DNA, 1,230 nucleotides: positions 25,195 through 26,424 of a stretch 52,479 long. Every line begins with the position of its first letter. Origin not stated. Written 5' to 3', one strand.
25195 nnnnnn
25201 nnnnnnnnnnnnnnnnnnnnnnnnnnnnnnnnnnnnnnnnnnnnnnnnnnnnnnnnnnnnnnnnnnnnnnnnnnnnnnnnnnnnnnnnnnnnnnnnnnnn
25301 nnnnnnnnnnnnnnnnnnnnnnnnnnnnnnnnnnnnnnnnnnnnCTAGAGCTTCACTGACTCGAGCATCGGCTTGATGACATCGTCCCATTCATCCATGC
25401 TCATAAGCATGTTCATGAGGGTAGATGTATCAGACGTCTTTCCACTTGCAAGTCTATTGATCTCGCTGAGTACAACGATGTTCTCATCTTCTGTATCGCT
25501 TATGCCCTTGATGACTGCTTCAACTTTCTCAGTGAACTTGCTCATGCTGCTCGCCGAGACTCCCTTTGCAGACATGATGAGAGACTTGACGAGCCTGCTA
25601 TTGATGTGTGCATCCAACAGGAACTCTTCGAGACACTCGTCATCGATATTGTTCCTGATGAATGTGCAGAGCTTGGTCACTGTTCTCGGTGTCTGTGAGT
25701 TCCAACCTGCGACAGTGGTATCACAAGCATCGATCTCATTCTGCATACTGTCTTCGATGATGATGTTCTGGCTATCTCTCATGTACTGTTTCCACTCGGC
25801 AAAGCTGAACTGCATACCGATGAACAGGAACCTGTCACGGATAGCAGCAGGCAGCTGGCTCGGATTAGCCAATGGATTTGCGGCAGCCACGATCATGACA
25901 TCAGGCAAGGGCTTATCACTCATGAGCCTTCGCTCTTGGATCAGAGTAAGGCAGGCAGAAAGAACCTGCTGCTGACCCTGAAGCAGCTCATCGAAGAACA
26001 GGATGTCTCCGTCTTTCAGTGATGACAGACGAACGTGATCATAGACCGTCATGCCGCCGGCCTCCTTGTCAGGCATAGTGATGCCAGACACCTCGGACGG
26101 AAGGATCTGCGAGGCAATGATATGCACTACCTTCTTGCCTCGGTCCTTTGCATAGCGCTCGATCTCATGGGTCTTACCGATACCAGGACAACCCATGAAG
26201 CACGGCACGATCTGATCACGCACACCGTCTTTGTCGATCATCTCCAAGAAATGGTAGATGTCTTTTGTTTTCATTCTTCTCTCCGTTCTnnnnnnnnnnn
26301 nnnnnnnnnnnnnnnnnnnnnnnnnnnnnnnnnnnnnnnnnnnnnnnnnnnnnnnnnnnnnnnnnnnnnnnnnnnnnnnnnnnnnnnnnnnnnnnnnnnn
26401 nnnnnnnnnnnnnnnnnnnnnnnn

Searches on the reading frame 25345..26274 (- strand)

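Call 47: search_protein_families(library=phrogs, proteins=[window:25345-26274:-], max_evalue=0.0001)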
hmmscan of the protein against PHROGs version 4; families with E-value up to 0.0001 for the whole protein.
window:25345-26274:- (309 aa): 4 families
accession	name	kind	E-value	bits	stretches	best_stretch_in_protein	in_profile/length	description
phrog_1297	-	other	1.1e-25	91.4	1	15-168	19-183/356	ATPase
phrog_16335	-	other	2.2e-09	37.9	1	18-159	23-172/267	ATPase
phrog_16448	-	other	5.4e-08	32.6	1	27-158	455-595/680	ATPase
phrog_19600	-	other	5e-06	26.6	1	26-172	86-226/447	ATPase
